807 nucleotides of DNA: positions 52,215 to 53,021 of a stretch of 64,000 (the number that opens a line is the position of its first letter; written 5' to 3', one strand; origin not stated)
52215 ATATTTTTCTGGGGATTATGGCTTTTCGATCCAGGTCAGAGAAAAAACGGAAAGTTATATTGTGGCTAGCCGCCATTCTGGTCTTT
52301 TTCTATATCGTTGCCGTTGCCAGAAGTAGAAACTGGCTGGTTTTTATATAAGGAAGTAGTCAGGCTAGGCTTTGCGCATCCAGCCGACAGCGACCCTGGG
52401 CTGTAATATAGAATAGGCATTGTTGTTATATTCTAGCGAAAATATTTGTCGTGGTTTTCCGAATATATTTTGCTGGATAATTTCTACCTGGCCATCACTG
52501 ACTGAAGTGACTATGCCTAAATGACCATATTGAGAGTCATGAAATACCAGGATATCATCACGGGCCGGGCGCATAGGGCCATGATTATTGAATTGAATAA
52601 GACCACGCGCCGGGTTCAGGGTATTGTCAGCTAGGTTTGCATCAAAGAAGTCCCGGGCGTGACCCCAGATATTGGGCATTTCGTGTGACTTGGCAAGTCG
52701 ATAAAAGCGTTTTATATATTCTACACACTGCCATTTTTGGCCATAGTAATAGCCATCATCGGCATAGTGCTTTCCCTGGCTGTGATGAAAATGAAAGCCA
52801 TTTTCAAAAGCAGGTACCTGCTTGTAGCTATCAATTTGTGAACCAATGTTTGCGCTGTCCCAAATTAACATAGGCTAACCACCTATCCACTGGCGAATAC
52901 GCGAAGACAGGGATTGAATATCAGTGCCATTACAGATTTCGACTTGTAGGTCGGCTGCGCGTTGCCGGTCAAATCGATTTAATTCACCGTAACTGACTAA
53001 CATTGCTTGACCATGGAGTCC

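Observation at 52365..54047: Orphan Card1-like CARF-nuclease gene coupled to a cytoplasmic CHAP peptidase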

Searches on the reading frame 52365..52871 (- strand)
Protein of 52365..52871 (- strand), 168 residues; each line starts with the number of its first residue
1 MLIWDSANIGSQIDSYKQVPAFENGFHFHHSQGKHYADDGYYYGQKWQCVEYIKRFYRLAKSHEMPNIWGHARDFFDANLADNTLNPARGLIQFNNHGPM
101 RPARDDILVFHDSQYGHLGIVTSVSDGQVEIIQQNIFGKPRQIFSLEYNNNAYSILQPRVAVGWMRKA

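Call 3: search_protein_families(library=pfam, proteins=[window:52365-52871:-], max_evalue=0.1)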
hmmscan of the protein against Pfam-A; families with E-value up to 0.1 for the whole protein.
window:52365-52871:- (168 aa): 2 families
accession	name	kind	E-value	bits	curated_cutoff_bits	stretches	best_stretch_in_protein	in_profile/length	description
PF05257.22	CHAP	-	4.2e-14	53.2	26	1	41-135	2-81/81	CHAP domain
PF18841.7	B_solenoid_dext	-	0.064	14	30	1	5-22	10-27/33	Beta solenoid repeat from Dextranase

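Call 4: search_protein_families(library=ncbifam, proteins=[window:52365-52871:-], max_evalue=0.1)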
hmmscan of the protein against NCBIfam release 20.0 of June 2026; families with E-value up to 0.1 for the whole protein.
window:52365-52871:- (168 aa): 2 families
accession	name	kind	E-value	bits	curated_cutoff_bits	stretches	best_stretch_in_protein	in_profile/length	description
NF007801.0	PRK10507.1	equivalog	7.8e-10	37.6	882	1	36-139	47-153/619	bifunctional glutathionylspermidine amidase/synthase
NF046104.1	PptglHdxlasePcsB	equivalog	0.027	13.7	450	1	102-143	339-380/400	peptidoglycan hydrolase PcsB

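Call 5: search_protein_families(library=padloc, proteins=[window:52365-52871:-], max_evalue=0.1)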
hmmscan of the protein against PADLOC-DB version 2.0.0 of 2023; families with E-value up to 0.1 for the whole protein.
window:52365-52871:- (168 aa): 0 families
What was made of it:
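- PADLOC has no hit for the CHAP protein (call 5).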

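Call 7: search_solved_structures(query=window:52365-52871:-, max_evalue=0.01, show_alignments=2)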
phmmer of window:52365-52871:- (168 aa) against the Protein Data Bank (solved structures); distinct sequences matched with E-value up to 0.01: 7.
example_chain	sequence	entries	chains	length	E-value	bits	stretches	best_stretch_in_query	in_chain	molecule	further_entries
2vob_A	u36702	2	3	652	2.4e-10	43.9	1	18-136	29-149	TRYPANOTHIONE SYNTHETASE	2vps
2vpm_A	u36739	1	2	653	2.4e-10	43.9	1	18-136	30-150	TRYPANOTHIONE SYNTHETASE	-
3a2z_A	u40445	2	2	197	9.1e-08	35.5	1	34-140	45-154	Bifunctional glutathionylspermidine synthetase/amidase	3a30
2io7_A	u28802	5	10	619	5e-07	33.1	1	34-140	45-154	Bifunctional glutathionylspermidine synthetase/amidase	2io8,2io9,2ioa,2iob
3a2y_A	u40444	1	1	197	1.7e-06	31.3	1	34-140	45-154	Bifunctional glutathionylspermidine synthetase/amidase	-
3o98_A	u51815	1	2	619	9.2e-06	28.9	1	34-140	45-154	Bifunctional glutathionylspermidine synthetase/amidase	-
4f88_1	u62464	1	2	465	0.0016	21.6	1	110-141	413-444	PlyCA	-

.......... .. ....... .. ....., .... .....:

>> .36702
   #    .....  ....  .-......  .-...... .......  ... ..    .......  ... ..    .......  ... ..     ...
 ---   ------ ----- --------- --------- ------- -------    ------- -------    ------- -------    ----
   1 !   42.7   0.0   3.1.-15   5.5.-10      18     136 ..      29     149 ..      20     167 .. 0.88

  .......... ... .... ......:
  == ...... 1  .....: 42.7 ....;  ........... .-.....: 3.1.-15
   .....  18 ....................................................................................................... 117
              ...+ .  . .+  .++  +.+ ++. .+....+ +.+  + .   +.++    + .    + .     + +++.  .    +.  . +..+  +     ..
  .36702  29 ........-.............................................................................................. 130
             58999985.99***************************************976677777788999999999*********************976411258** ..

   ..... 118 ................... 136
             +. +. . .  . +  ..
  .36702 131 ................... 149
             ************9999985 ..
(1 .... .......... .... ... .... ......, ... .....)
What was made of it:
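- Checked: The best solved relatives are the amidase domains of trypanothione and glutathionylspermidine synthetase (calls 3, 7).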

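Call 22: list_cluster_members(proteins=[P0001, P0002, window:52365-52871:-])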
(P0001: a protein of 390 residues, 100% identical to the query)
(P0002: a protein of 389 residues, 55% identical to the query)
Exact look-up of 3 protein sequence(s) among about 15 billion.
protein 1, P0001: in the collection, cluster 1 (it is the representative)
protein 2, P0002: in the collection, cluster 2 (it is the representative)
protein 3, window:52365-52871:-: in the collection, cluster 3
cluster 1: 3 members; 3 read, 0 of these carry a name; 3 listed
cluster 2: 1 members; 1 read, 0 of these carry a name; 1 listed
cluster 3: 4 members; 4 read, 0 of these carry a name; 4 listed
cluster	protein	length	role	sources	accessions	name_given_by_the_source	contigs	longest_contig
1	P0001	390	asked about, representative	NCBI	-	-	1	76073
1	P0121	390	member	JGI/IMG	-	-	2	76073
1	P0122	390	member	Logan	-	-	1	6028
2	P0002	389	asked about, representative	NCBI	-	-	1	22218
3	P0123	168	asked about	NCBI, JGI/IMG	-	-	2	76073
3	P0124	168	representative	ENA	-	-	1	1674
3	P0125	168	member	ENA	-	-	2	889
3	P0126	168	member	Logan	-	-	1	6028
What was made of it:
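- Tried and rejected: No source names the window proteins (call 22).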

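Call 23: find_homologous_proteins(query=window:52365-52871:-)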
Query window:52365-52871:- (168 aa): 257 proteins with E <= 0.001 among 266 candidates; the best 120 are listed.
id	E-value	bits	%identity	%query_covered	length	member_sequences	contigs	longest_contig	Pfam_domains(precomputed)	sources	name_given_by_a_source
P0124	1.3e-110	385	98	100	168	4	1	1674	PF05257.23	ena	-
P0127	5.7e-71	256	65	99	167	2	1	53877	PF05257.23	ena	-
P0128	7.3e-70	252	64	99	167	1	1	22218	PF05257.23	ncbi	-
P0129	6.7e-67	243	61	99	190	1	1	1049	PF05257.23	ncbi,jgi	-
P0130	1.7e-65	238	59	99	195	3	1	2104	PF05257.23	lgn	-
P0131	9.4e-65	236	63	99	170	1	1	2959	PF05257.23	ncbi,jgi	-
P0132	7.3e-64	233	59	99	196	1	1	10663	PF05257.23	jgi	-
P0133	4.7e-63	230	60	99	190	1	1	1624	PF05257.23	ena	-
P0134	5.4e-63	230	56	98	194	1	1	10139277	PF05257.23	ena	-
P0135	3.4e-62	227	56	97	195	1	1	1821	PF05257.23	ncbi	-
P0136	6.1e-62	227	60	94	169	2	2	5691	PF05257.23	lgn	-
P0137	1.5e-60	222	57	100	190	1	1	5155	PF05257.23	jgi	jgi:hypothetical protein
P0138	3.7e-60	221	55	100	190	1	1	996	PF05257.23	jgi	jgi:hypothetical protein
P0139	4.1e-60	221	57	94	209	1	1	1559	PF05257.23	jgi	jgi:surface antigen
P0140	6.7e-60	220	63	93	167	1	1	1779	PF05257.23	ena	-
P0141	2.7e-59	218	58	99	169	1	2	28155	PF05257.23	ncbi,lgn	-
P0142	2.8e-59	218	58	93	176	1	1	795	PF05257.23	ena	-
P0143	6.7e-59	217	62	93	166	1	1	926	PF05257.23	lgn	-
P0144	8.4e-59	216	54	99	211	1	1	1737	PF05257.23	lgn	-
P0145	8.8e-59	216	52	100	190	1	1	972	PF05257.23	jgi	jgi:hypothetical protein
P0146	1.2e-58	216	54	99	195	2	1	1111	PF05257.23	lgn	-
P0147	1.6e-58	216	57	99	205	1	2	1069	PF05257.23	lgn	-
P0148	2.5e-58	215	54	99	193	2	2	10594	PF05257.23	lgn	-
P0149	4.3e-58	214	53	99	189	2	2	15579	PF05257.23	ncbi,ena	-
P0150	9.8e-58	213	58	97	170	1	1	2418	PF05257.23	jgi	jgi:surface antigen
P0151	1.3e-57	213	53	100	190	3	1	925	PF05257.23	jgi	jgi:hypothetical protein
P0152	1.4e-57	212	53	99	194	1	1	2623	PF05257.23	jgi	jgi:surface antigen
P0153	1.4e-57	212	55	99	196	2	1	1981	PF05257.23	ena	-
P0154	2.0e-57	212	55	98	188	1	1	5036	PF05257.23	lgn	-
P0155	2.7e-57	212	59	93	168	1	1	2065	PF05257.23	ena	-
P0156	3.8e-57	211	55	98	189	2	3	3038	PF05257.23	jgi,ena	-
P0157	4.2e-57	211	52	96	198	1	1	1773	PF05257.23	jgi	jgi:hypothetical protein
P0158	6.8e-57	210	53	97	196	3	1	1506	PF05257.23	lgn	-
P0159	7.0e-57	210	56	96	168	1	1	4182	PF05257.23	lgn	-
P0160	1.6e-56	209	55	99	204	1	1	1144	PF05257.23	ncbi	-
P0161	2.6e-56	208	54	99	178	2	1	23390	PF05257.23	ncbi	-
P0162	2.6e-56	208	52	99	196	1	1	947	PF05257.23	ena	-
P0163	2.7e-56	208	52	99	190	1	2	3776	PF05257.23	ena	-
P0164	3.3e-56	208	52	99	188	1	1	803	PF05257.23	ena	-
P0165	3.9e-56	208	52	97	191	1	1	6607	PF05257.23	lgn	-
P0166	6.6e-56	207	53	98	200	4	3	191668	PF05257.23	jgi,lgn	jgi:hypothetical protein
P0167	7.5e-56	207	52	100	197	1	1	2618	PF05257.23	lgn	-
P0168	7.9e-56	207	53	100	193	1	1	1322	PF05257.23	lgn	-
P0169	8.3e-56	207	54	99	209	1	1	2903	PF05257.23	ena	-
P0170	1.2e-55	206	54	98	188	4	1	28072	PF05257.23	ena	-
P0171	1.3e-55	206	53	100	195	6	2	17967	PF05257.23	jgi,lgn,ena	jgi:surface antigen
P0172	1.6e-55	206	54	99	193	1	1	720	PF05257.23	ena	-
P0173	1.6e-55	206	52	99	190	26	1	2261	PF05257.23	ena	-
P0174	1.9e-55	205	52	97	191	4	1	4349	PF05257.23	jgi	jgi:hypothetical protein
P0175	2.1e-55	205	56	99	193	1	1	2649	PF05257.23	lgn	-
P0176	2.9e-55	205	52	99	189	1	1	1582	PF05257.23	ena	-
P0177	3.1e-55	205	53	99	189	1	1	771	PF05257.23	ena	-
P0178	3.9e-55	204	55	95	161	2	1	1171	PF05257.23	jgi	jgi:hypothetical protein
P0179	4.3e-55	204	52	99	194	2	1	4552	PF05257.23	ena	-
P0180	5.3e-55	204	55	99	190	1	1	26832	PF05257.23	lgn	-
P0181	6.4e-55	204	52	99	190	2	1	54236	PF05257.23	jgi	jgi:surface antigen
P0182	1.0e-54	203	51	99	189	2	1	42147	PF05257.23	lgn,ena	-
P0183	1.7e-54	202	52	99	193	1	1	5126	PF05257.23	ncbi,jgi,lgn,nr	ncbi:MAG: CHAP domain-containing protein [Verrucomicrobia bacterium]|jgi:hypothetical protein|nr:CHA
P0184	1.8e-54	202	52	97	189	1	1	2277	PF05257.23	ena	-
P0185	1.9e-54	202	53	99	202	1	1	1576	PF05257.23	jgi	-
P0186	2.8e-54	202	52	98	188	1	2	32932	PF05257.23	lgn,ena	-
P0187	3.9e-54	201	52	99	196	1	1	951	PF05257.23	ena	-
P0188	4.2e-54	201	53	99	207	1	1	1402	PF05257.23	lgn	-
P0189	4.8e-54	201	53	98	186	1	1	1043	PF05257.23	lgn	-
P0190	5.5e-54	201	51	99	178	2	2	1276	PF05257.23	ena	-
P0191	6.5e-54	200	52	99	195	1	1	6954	PF05257.23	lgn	-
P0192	7.8e-54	200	53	99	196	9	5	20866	PF05257.23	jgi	jgi:hypothetical protein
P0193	9.2e-54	200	51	98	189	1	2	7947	PF05257.23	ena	-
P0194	1.1e-53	200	51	98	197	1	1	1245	PF05257.23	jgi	jgi:hypothetical protein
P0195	1.2e-53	200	56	94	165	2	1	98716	PF05257.23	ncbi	-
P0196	1.7e-53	199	51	99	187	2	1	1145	PF05257.23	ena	-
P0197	1.9e-53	199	51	99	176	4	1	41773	PF05257.23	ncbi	-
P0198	1.9e-53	199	54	99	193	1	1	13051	PF05257.23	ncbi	-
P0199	2.2e-53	199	51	99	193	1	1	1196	PF05257.23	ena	-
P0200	2.2e-53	199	51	98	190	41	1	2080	PF05257.23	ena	-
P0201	2.5e-53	199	52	99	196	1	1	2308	PF05257.23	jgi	jgi:hypothetical protein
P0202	2.5e-53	199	54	99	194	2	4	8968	PF05257.23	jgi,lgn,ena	jgi:hypothetical protein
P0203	3.2e-53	198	55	92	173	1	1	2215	PF05257.23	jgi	jgi:hypothetical protein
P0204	3.7e-53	198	51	99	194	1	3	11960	PF05257.23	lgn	-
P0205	5.7e-53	197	51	99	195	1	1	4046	PF05257.23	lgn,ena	-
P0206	5.9e-53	197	51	99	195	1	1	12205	PF05257.23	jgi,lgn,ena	jgi:hypothetical protein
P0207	1.9e-52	196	50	99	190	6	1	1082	PF05257.23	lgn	-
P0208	2.4e-52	195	51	98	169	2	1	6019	PF05257.23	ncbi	-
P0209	2.9e-52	195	50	98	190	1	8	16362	PF05257.23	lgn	-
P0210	3.1e-52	195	51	98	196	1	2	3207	PF05257.23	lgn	-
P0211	4.0e-52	195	52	99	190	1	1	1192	PF05257.23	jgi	jgi:surface antigen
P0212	4.9e-52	194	52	97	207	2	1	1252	PF05257.23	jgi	jgi:hypothetical protein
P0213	6.2e-52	194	51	98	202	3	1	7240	PF05257.23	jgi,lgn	-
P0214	7.8e-52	194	51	99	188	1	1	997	PF05257.23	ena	-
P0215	8.6e-52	194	50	99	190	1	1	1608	PF05257.23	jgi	jgi:hypothetical protein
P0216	9.8e-52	193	52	99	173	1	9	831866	PF05257.23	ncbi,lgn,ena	-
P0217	1.2e-51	193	52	94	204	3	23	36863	PF05257.23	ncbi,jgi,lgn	ncbi:MAG: surface antigen [Akkermansiaceae bacterium]|jgi:surface antigen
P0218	1.3e-51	193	54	94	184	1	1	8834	PF05257.23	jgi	jgi:hypothetical protein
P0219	2.1e-51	192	53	94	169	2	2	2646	PF05257.23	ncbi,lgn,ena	-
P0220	2.5e-51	192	50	95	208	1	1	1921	PF05257.23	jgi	jgi:surface antigen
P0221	3.5e-51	192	51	94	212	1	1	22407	PF05257.23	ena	-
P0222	3.7e-51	192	50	99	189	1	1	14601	PF05257.23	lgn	-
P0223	4.5e-51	191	49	99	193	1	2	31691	PF05257.23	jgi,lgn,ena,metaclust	metaclust:\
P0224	4.8e-51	191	48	93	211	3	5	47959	PF05257.23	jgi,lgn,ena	jgi:surface antigen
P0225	5.0e-51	191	49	99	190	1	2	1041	PF05257.23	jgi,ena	-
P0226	5.5e-51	191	50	97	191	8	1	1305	PF05257.23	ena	-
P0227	5.6e-51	191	50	99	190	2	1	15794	PF05257.23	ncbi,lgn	-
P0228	6.6e-51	191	49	100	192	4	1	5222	PF05257.23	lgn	-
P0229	6.6e-51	191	51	94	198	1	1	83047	PF05257.23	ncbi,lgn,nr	ncbi:CHAP domain-containing protein [candidate division KSB1 bacterium]|nr:CHAP domain-containing pr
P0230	8.8e-51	190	49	99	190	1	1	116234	PF05257.23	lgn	-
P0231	1.1e-50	190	50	99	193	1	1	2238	PF05257.23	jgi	jgi:hypothetical protein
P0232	1.4e-50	190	50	96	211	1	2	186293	PF05257.23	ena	-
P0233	1.6e-50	189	49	95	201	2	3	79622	PF05257.23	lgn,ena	-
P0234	1.9e-50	189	49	96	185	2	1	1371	PF05257.23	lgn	-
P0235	2.1e-50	189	50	99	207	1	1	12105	PF05257.23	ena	-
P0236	2.2e-50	189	49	99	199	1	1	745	PF05257.23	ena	-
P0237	2.5e-50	189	50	100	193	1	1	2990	PF05257.23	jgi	jgi:hypothetical protein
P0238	2.5e-50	189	49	99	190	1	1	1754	PF05257.23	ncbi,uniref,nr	ncbi:CHAP domain-containing protein [Clostridium sp.]|uniref:CHAP domain-containing protein n=1 Tax=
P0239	3.0e-50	189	53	96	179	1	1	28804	PF05257.23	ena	-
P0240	3.1e-50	188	50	94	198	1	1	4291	PF05257.23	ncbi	-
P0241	3.7e-50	188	52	96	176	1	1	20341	PF05257.23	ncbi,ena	-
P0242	6.4e-50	187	50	97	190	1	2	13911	PF05257.23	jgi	jgi:surface antigen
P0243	1.1e-49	187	48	99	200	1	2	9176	PF05257.23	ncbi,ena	-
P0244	1.1e-49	187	52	96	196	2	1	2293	PF05257.23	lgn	-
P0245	1.6e-49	186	49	99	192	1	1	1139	PF05257.23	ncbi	-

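Call 25: find_encoding_contigs(protein=P0134, flank=6000, max_places=2)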
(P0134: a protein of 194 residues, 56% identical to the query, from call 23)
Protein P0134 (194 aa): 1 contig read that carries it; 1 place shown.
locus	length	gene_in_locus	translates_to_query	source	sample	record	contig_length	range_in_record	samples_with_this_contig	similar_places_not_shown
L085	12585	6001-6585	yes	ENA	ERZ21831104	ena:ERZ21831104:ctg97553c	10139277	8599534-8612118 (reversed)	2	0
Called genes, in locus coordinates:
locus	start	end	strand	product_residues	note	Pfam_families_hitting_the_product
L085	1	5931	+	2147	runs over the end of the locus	PF18563:TubC_N, PF00668:Condensation, PF00501:AMP-binding, PF13193:AMP-binding_C, PF00550:PP-binding, PF00668:Condensation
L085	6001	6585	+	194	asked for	PF05257:CHAP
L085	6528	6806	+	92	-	-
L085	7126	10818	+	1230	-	PF00550:PP-binding, PF00668:Condensation, PF00501:AMP-binding, PF13193:AMP-binding_C, PF00550:PP-binding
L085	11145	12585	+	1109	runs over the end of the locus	PF00668:Condensation, PF00501:AMP-binding, PF13193:AMP-binding_C, PF00550:PP-binding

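Call 26: find_encoding_contigs(protein=P0216, flank=6000, max_places=2)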
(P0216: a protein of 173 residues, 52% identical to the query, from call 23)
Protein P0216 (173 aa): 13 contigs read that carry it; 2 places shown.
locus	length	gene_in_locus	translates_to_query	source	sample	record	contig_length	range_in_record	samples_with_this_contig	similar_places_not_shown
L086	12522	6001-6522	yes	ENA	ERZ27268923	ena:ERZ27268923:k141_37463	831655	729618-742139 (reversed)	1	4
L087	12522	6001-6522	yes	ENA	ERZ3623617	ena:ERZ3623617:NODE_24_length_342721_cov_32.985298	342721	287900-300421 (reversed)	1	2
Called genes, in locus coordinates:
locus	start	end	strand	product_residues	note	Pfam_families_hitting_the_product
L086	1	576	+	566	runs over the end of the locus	PF00082:Peptidase_S8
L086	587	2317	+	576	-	PF00082:Peptidase_S8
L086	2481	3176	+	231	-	-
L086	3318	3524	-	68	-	-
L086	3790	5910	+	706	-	-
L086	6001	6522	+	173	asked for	PF05257:CHAP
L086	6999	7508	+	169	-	-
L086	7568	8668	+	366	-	-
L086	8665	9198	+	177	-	-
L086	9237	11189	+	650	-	PF17231:DUF5305, PF05157:MshEN (weak)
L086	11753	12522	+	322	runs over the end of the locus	PF01297:ZnuA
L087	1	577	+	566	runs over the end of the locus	PF00082:Peptidase_S8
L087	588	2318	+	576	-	PF00082:Peptidase_S8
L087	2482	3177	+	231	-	-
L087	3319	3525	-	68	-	-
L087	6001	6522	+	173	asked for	PF05257:CHAP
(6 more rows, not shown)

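Call 27: find_encoding_contigs(protein=P0141, flank=6000, max_places=2)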
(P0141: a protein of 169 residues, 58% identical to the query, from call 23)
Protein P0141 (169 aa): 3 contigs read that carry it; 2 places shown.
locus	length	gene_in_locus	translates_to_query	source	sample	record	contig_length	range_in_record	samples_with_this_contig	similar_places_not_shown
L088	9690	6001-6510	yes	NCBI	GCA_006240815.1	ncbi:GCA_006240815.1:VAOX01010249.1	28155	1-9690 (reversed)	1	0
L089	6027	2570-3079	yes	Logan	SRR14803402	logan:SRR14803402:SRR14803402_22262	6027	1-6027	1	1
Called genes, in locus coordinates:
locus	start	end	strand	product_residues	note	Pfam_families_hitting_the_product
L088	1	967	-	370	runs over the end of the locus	-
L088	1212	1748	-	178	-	PF04214:DUF411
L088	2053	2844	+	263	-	PF12974:Phosphonate-bd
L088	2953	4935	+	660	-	PF00672:HAMP, PF00990:GGDEF, PF00563:EAL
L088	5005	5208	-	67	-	PF04102:SlyX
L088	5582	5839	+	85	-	PF04226:Transgly_assoc (weak)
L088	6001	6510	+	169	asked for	PF05257:CHAP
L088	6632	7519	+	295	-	-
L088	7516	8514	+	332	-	PF20903:SPL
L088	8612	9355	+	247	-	PF00106:adh_short, PF01370:Epimerase (faint), PF08659:KR, PF13460:NAD_binding_10 (weak), PF13561:adh_short_C2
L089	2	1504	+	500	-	?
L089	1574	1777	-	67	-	PF04102:SlyX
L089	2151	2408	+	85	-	PF04226:Transgly_assoc (weak)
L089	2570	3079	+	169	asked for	PF05257:CHAP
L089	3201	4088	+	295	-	-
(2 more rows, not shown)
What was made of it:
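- CHAP homologues sit in unrelated contexts (calls 25-27). Named members come from Verrucomicrobia, KSB1 and Clostridium at about 50% identity, and the contexts examined are unrelated (calls 23, 25-27).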

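Call 53: predict_structure(alignment_id=A3)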
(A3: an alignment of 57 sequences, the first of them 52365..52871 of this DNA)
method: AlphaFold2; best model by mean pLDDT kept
length: 168 residues; sequences in the alignment: 57
mean_pLDDT: 87.7   pTM: 0.85
mean pLDDT of the five models: 87.7, 87.6, 87.2, 84.7, 84.4
residues with pLDDT >= 90: 119; 70-90: 21; 50-70: 23; < 50: 5
segments of 3 or more residues with pLDDT < 50: none
pLDDT, mean of each block of 10 residues (from residue 1): 63 93 72 53 67 94 91 95 97 98 98 94 98 88 98 97 97
secondary structure, 60 per line:
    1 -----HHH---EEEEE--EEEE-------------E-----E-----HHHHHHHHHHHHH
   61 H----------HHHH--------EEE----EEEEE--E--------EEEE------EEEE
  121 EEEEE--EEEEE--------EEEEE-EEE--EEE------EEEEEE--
elements in order: E12-16 E19-22 H48-61 H72-75 E84-86 E91-95 E107-110 E117-125 E128-132 E141-145 E147-149 E152-154 E161-166

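Call 56: fold_search(model_id=the predicted structure, library=pdb)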
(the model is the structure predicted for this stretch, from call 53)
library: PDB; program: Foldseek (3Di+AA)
matches with E <= 10: 1404; with E <= 0.001: 20
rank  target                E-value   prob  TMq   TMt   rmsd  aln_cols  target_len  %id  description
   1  3a30                  2.1e-09  1.00  0.73  0.69   5.4       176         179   23  E. coli Gsp amidase C59 acetate modification (released 2010-05-19)
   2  3a2z                  2.4e-09  1.00  0.73  0.65   5.4       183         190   22  E. coli Gsp amidase Cys59 sulfenic acid (released 2010-05-19)
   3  2vpm_A                2.6e-09  1.00  0.75  0.23   5.1       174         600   22  Trypanothione synthetase (released 2008-05-06)
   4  2io8_A                4.2e-09  1.00  0.74  0.23   5.1       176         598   23  E. coli Bifunctional glutathionylspermidine synthetase/amidase Incomplex with Mg2+ and ADP (released 2006-12-12)
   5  2io9_A                5.3e-09  1.00  0.71  0.22   5.3       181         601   23  E. coli Bifunctional glutathionylspermidine synthetase/amidase Incomplex with Mg2+ ,GSH and ADP (released 2006-12-12)
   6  3a2y                  9.8e-09  1.00  0.74  0.68   5.3       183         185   21  E. coli Gsp amidase C59A complexed with Gsp (released 2010-05-19)
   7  2io7_A                9.8e-09  1.00  0.69  0.22   5.5       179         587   23  E. coli Bifunctional glutathionylspermidine synthetase/amidase Incomplex with Mg2+ and AMPPNP (released 2006-12-12)
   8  2vob_B                1.1e-08  1.00  0.68  0.22   5.6       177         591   20  TRYPANOTHIONE SYNTHETASE (released 2008-05-06)
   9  2io8_B                1.4e-08  1.00  0.69  0.21   6.5       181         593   24  E. coli Bifunctional glutathionylspermidine synthetase/amidase Incomplex with Mg2+ and ADP (released 2006-12-12)
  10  2iob_A                1.5e-08  1.00  0.72  0.24   5.3       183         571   22  E. coli Bifunctional glutathionylspermidine synthetase/amidase Apo protein (released 2006-12-12)
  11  2io7_B                1.7e-08  1.00  0.69  0.22   5.6       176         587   23  E. coli Bifunctional glutathionylspermidine synthetase/amidase Incomplex with Mg2+ and AMPPNP (released 2006-12-12)
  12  2vps                  2.3e-08  1.00  0.73  0.22   4.8       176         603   22  Structure Of The Bifunctional Leishmania Major Trypanothione Synthetase-Amidase (released 2008-05-06)
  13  2io9_B                2.3e-08  1.00  0.69  0.21   5.7       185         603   22  E. coli Bifunctional glutathionylspermidine synthetase/amidase Incomplex with Mg2+ ,GSH and ADP (released 2006-12-12)
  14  2iob_B                2.4e-08  1.00  0.63  0.20   5.3       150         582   25  E. coli Bifunctional glutathionylspermidine synthetase/amidase Apo protein (released 2006-12-12)
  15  2vpm_B                3.3e-08  1.00  0.70  0.22   4.9       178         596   20  Trypanothione synthetase (released 2008-05-06)
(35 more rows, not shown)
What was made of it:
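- On CHAP / Gsp-amidase-like cysteine amidase: Foldseek 3a30 at 2.1e-9, TM 0.73 (call 56).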
